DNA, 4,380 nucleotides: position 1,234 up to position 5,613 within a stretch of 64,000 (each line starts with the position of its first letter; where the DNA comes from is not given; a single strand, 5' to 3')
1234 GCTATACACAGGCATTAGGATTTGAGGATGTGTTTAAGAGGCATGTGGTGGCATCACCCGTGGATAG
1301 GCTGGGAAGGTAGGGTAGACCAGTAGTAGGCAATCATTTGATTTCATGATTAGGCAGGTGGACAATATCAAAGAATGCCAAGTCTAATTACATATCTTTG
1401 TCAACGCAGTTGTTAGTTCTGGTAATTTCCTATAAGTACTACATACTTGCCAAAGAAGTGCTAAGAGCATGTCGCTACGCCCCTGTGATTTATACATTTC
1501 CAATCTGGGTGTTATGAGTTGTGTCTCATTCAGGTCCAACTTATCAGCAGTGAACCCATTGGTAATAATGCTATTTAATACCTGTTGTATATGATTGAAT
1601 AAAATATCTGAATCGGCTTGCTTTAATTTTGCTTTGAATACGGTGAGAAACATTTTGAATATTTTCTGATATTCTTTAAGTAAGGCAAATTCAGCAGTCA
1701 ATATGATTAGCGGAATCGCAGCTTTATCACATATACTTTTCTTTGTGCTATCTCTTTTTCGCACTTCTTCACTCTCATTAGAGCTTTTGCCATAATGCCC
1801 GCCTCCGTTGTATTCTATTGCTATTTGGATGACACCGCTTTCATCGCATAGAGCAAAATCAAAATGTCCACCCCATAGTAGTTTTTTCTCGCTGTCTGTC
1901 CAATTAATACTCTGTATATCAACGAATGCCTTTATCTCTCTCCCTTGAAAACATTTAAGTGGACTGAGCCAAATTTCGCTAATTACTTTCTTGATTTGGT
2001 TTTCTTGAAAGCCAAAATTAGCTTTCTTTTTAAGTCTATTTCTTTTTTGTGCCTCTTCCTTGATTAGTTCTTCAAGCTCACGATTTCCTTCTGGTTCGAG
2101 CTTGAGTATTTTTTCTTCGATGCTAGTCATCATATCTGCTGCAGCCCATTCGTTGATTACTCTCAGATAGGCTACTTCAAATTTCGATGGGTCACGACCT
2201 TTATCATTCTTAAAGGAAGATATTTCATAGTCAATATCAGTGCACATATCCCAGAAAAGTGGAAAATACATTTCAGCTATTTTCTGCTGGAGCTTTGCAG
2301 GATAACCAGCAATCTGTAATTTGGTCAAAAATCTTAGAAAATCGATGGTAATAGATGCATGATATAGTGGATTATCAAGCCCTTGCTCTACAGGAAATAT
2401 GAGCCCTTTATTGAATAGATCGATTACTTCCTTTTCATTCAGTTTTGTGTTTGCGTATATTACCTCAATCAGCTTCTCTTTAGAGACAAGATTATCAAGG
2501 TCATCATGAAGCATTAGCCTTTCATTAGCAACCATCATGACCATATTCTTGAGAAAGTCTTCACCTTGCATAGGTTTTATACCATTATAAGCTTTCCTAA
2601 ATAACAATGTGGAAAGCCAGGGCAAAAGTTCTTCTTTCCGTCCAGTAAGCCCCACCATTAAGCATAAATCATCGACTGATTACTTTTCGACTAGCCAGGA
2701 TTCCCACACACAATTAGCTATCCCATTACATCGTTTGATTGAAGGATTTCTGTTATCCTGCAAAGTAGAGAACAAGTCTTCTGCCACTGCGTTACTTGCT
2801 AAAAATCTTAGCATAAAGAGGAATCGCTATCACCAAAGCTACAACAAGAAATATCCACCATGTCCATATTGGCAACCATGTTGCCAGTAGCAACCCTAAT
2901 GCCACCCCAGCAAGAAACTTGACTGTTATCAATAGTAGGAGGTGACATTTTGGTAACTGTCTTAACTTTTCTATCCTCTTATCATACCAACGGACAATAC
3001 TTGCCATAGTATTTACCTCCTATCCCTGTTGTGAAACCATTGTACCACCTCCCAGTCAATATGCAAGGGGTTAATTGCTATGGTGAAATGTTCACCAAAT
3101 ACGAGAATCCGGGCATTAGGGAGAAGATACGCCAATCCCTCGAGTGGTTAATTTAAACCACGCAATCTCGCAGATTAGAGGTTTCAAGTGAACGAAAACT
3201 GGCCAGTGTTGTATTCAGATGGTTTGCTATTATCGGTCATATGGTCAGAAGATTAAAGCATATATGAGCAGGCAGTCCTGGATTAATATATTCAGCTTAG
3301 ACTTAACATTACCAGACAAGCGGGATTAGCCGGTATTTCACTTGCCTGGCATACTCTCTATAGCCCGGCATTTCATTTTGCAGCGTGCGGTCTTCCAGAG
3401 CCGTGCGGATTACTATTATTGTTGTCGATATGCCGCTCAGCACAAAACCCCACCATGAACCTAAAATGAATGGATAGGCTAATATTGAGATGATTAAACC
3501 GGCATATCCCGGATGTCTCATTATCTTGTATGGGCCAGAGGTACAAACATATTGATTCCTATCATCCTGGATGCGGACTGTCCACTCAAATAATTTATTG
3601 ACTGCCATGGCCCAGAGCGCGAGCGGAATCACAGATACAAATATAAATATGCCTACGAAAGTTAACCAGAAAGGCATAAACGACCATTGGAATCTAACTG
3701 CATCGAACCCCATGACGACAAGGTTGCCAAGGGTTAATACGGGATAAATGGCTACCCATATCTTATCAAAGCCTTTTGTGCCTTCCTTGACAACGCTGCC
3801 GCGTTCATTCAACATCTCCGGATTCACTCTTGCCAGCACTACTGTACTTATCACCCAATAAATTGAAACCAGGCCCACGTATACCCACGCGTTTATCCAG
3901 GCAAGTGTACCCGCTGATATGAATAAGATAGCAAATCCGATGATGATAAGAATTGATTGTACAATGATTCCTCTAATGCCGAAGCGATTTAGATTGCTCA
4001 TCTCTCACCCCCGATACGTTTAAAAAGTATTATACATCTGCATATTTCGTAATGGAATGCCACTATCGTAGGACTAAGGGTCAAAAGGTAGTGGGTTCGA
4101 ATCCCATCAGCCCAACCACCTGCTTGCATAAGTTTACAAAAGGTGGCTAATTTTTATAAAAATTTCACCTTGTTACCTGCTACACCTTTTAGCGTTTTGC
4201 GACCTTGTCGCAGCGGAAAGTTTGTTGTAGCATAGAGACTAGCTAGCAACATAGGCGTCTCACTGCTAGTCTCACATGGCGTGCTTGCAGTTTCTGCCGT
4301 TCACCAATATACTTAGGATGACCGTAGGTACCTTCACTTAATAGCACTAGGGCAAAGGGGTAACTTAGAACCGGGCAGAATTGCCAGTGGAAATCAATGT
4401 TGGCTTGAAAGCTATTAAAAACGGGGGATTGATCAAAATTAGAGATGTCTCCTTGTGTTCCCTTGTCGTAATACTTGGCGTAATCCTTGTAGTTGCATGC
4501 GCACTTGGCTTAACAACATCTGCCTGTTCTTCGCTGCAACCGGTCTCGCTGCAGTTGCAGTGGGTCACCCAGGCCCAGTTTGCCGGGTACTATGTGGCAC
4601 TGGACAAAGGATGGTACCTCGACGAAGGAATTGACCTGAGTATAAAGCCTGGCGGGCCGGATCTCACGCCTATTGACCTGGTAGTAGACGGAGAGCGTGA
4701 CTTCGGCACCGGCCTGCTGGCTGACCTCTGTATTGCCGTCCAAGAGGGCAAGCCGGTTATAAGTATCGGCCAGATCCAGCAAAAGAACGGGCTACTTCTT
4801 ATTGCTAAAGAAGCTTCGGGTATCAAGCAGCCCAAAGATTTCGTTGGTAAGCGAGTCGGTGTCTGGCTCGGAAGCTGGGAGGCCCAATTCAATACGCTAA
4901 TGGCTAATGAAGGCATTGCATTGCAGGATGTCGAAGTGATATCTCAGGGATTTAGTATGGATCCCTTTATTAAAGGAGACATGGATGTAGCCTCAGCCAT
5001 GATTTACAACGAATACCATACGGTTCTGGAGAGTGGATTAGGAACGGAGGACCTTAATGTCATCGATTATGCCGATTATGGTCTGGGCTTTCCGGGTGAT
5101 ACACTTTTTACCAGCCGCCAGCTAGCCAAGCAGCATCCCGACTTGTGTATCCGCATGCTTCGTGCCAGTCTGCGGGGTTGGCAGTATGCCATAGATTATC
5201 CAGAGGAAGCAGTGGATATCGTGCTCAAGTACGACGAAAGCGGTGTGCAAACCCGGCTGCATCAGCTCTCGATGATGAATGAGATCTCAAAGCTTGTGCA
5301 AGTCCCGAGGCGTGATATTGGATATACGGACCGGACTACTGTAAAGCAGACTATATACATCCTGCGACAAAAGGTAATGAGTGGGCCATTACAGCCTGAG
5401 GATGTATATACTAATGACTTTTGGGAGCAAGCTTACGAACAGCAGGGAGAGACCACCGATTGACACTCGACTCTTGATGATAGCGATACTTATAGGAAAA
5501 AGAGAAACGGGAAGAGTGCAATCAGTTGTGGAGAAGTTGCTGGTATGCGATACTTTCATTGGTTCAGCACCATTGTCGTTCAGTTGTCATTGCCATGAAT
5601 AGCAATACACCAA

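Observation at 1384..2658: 424-aa protein with an embedded Vsr/DUF559-like PD-(D/E)xK domain and large uncharacterised flanks, in foreign-composition DNA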

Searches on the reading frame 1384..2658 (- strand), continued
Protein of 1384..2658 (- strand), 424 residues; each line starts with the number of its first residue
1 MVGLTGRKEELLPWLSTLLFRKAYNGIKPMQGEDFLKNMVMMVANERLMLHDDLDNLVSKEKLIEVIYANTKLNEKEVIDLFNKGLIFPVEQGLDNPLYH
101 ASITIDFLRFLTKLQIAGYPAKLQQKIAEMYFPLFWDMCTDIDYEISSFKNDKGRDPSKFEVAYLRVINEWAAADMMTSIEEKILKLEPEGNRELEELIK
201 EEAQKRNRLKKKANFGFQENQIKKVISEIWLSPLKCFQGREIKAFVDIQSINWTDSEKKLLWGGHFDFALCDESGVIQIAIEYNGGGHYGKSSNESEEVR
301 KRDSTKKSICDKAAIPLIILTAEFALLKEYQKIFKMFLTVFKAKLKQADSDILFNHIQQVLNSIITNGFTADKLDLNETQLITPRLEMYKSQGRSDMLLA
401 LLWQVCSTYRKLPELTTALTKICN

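Call 82: search_protein_families(library=phrogs, proteins=[window:1384-2571:-, L008:6597-7208:+], max_evalue=1)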
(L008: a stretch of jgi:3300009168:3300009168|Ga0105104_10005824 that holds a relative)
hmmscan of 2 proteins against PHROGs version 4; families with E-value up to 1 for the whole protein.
window:1384-2571:- (395 aa): 4 families
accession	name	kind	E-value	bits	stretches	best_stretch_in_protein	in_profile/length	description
phrog_4538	-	unknown function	8.7e-08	32.4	1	215-293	239-317/447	-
phrog_559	-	DNA, RNA and nucleotide metabolism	2.5e-07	30.9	1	212-340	312-448/607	HNH endonuclease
phrog_9084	-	DNA, RNA and nucleotide metabolism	7e-06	27.2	1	166-299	28-158/187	homing endonuclease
phrog_7140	-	DNA, RNA and nucleotide metabolism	3.2e-05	23.8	1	250-335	167-251/423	intron encoded nuclease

L008:6597-7208:+ (203 aa): 1 family
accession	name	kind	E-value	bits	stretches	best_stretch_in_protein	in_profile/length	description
phrog_33973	-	unknown function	0.21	12.8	0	141-188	22-56/68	-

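Call 83: search_dna_similar(query=window:1384-2571:-, collection=phages, mode=protein, max_evalue=0.001, max_rows=10)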
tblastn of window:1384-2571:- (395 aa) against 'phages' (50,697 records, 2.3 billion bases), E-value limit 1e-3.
No match.

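Call 84: search_dna_similar(query=window:1384-2571:-, collection=plasmids, mode=protein, max_evalue=0.001, max_rows=10)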
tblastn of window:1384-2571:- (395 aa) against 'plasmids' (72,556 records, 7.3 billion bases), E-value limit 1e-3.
Records with a match: 1; places in all: 1; records where one place covers at least 80% of the query: 0.
Best place of each record, by identity: <60% 1.
By first word of the organism name: Phaeobacter 1.
By predicted mobility (MOB-suite, as given by PLSDB): non-mobilizable 1.
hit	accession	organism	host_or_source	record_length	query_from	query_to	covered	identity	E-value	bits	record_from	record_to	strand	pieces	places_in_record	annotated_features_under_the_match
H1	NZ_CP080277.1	Phaeobacter piscinae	-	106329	238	295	15%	39.7%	2e-5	55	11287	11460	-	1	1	DUF2726 domain-containing protein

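Call 89: fold_search(model_id=the predicted structure, library=viral)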
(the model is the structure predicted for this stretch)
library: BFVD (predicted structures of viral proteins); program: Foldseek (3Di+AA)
matches with E <= 10: 303; with E <= 0.001: 2
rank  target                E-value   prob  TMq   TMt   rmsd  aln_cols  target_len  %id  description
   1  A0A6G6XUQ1            7.6e-04  1.00  0.24  0.26   4.5       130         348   21  (no name in the UniProt tables at hand)
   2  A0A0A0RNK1            8.4e-04  1.00  0.23  0.19   4.3       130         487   17  Uncharacterized protein [Bacillus phage Moonbeam]
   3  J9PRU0                1.0e-03  1.00  0.23  0.29   3.5       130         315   21  DUF2726 domain-containing protein [Bacillus phage B5S]
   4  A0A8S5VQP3            2.8e-03  1.00  0.23  0.30   3.9       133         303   17  (no name in the UniProt tables at hand)
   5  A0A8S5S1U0            6.9e-03  1.00  0.22  0.30   5.4       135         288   24  Restriction enzyme [Siphoviridae sp. ctCIv11]
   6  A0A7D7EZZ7            8.7e-03  0.97  0.20  0.14  23.2       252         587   16  (no name in the UniProt tables at hand)
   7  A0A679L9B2            9.2e-03  1.00  0.19  0.23   5.6       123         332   22  (no name in the UniProt tables at hand)
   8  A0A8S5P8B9            1.1e-02  1.00  0.19  0.29   6.0       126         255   19  Restriction enzyme [Siphoviridae sp. ctsUY14]
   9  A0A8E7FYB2            1.7e-02  1.00  0.20  0.21   3.3       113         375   17  Group I intron-associated VSR homing endonuclease [Enterococcus phage 113]
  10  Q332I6                2.1e-02  1.00  0.22  0.72   3.6       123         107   21  (no name in the UniProt tables at hand)
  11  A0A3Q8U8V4            2.1e-02  0.92  0.23  0.21  29.0       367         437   13  DUF5889 domain-containing protein [Megavirus baoshan]
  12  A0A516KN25            2.2e-02  1.00  0.23  0.28   3.2       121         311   14  DUF2726 domain-containing protein [Bacillus phage vB_BmeM-Goe8]
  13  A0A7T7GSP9            2.2e-02  1.00  0.22  0.27   7.9       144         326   19  (no name in the UniProt tables at hand)
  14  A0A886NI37            2.5e-02  0.99  0.17  0.14   7.7       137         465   20  (no name in the UniProt tables at hand)
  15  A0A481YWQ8            2.6e-02  1.00  0.23  0.52  14.3       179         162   17  Restriction endonuclease [Marseillevirus LCMAC201]
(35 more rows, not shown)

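Call 95: list_cluster_members(proteins=[window:1384-2571:-, window:1384-2658:-, P0001, window:2792-3007:-])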
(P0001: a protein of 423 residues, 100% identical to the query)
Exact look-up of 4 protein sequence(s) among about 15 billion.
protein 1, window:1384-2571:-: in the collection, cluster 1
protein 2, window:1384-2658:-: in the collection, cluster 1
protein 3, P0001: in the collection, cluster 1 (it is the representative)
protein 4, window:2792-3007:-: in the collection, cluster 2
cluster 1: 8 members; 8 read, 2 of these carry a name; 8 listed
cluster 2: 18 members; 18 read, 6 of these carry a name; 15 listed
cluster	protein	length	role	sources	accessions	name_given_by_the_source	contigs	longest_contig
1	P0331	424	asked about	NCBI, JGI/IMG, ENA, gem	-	-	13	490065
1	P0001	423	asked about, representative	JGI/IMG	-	-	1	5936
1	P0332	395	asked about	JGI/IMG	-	-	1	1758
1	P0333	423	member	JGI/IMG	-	hypothetical protein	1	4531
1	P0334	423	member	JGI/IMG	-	hypothetical protein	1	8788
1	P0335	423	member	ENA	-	-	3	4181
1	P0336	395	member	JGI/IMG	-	-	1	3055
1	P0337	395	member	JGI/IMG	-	-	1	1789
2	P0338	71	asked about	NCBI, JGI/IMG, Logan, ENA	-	hypothetical protein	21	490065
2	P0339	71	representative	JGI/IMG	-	hypothetical protein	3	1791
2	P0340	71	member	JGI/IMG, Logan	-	Flp pilus assembly protein TadB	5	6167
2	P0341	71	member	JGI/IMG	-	hypothetical protein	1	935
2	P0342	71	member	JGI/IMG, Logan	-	hypothetical protein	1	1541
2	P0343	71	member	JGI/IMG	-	hypothetical protein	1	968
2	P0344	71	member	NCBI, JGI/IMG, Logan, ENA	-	-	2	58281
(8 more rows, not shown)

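Call 100: find_related_loci(query=A2, collection=viral_contigs, flank=8000)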
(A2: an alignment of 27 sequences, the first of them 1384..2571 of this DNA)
Query A2 (395 aa) in viral_contigs; peptide patterns used: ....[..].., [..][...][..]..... (x = any residue, [..] = any of these).
90 stretches matched a pattern, but none encodes a relative of the query by tblastn (E <= 1e-3).

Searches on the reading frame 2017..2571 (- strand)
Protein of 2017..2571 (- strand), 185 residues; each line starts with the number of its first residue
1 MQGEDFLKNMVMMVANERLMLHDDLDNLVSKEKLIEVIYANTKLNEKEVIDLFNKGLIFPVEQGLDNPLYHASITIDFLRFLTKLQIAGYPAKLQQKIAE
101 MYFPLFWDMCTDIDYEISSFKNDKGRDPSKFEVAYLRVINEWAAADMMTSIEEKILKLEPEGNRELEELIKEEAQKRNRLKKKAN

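Call 53: predict_structure(alignment_id=A3)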
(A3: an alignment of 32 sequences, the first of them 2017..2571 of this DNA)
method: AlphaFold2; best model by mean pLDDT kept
length: 185 residues; sequences in the alignment: 32
mean_pLDDT: 89.8   pTM: 0.84
mean pLDDT of the five models: 89.8, 89.0, 88.8, 88.5, 87.0
residues with pLDDT >= 90: 134; 70-90: 43; 50-70: 7; < 50: 1
segments of 3 or more residues with pLDDT < 50: none
pLDDT, mean of each block of 10 residues (from residue 1): 77 95 94 95 92 96 82 98 96 94 92 88 96 95 93 89 77 80 67
secondary structure, 60 per line:
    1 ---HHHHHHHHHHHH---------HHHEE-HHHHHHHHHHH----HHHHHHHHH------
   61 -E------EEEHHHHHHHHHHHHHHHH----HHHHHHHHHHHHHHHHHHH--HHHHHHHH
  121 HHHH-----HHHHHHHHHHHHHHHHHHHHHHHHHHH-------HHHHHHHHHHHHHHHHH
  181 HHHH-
elements in order: H4-15 H31-41 H46-54 E69-71 H72-87 H92-110 H113-124 H130-156 H164-184

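Call 55: fold_search(model_id=the predicted structure, library=pdb)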
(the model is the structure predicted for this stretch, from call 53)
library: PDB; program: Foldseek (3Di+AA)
matches with E <= 10: 217; with E <= 0.001: 0
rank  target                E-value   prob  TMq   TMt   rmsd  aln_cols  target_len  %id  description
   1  5d8c_B                7.2e-02  0.87  0.29  0.40  14.8       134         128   13  Crystal structure of HiNmlR, a MerR family regulator lacking the sensor domain, bound to promoter DNA (released 2016-06-29)
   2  3gpv_B                1.3e-01  0.77  0.28  0.42  13.5       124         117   15  Crystal structure of a transcriptional regulator, MerR family from Bacillus thuringiensis (released 2009-04-14)
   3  5d8c_A                1.4e-01  0.77  0.29  0.39  12.9       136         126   17  Crystal structure of HiNmlR, a MerR family regulator lacking the sensor domain, bound to promoter DNA (released 2016-06-29)
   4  5e01_B                1.5e-01  0.80  0.29  0.41  12.9       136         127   15  Crystal structure of HiNmlR, a MerR family regulator lacking the sensor domain, bound to palyndromic promoter DNA (released 2016-06-29)
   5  5d90_A                3.0e-01  0.44  0.27  0.35  16.9       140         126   16  Crystal structure of HiNmlR, a MerR family regulator lacking the sensor domain, bound to promoter DNA (released 2016-06-29)
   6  4wls_A                3.2e-01  0.44  0.26  0.38  11.7       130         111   12  Crystal structure of the metal-free (repressor) form of E. Coli CUER, a copper efflux regulator, bound to COPA promote (released 2015-09-02)
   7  5xbt_A                3.8e-01  0.41  0.26  0.19  14.2       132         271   13  The structure of BrlR bound to c-di-GMP (released 2018-05-02)
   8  3qao                  4.5e-01  0.41  0.27  0.33  14.1       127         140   17  The crystal structure of the N-terminal domain of a MerR-like transcriptional regulator from Listeria monocytogenes EGD- (released 2011-01-26)
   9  3gpv_A                5.9e-01  0.44  0.30  0.45  13.5       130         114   15  Crystal structure of a transcriptional regulator, MerR family from Bacillus thuringiensis (released 2009-04-14)
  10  5d90_B                5.9e-01  0.33  0.27  0.36  16.9       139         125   16  Crystal structure of HiNmlR, a MerR family regulator lacking the sensor domain, bound to promoter DNA (released 2016-06-29)
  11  1r8d_A                7.0e-01  0.41  0.26  0.40  15.2       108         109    9  Crystal Structure of MtaN Bound to DNA (released 2004-08-17)
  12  1r8d_B                7.4e-01  0.41  0.26  0.40  15.2       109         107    9  Crystal Structure of MtaN Bound to DNA (released 2004-08-17)
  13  3ucs_A                7.9e-01  0.20  0.18  0.30  16.0       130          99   14  Crystal structure of the complex between CBPA J-domain and CBPM (released 2013-07-03)
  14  4ndy_I                9.9e-01  0.38  0.24  0.38  13.2        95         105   13  Human MHF1-MHF2 DNA complex (released 2014-01-22)
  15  1q06_B                1.0e+00  0.30  0.28  0.39  13.4       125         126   13  Crystal structure of the Ag(I) form of E. coli CueR, a copper efflux regulator (released 2003-09-16)
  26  5x9h_B                1.7e+00  0.10  0.24  0.13   9.9       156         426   10  Crystal structure of the Mg2+ channel MgtE in complex with ATP (released 2017-08-16)
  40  5iib_A                2.1e+00  0.09  0.19  0.25   7.8       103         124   19  Crystal structure of red abalone egg VERL repeat 3 in complex with sperm lysin at 1.64 A resolution (crystal form II) (released 2017-06-14)
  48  5mr3_G                2.5e+00  0.08  0.19  0.25   8.1       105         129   19  Crystal structure of red abalone egg VERL repeat 2 with linker in complex with sperm lysin at 1.8 A resolution (released 2017-06-14)
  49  5mr3_E                2.5e+00  0.08  0.21  0.26   7.4       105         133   23  Crystal structure of red abalone egg VERL repeat 2 with linker in complex with sperm lysin at 1.8 A resolution (released 2017-06-14)
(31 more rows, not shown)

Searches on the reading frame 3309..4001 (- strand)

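Call 68: search_protein_families(library=pfam, proteins=[window:3309-4001:-], max_evalue=0.001)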
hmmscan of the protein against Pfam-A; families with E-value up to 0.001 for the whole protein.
window:3309-4001:- (230 aa): 2 families
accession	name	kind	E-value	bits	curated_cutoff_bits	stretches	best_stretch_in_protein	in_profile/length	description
PF04191.18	PEMT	-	1.3e-11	45.3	25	1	114-208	3-99/105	Phospholipid methyltransferase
PF04140.19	ICMT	-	6.7e-10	39.7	24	1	120-208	4-94/95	Isoprenylcysteine carboxyl methyltransferase (ICMT) family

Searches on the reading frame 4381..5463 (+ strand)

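Call 68: search_protein_families(library=pfam, proteins=[window:4381-5463:+], max_evalue=0.001)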
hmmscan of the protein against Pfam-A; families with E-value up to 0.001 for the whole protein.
window:4381-5463:+ (360 aa): 1 family
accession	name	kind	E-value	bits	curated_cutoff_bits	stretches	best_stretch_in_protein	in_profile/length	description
PF09084.16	NMT1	-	3.5e-50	171.3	20.5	1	65-277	2-216/216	NMT1/THI5 like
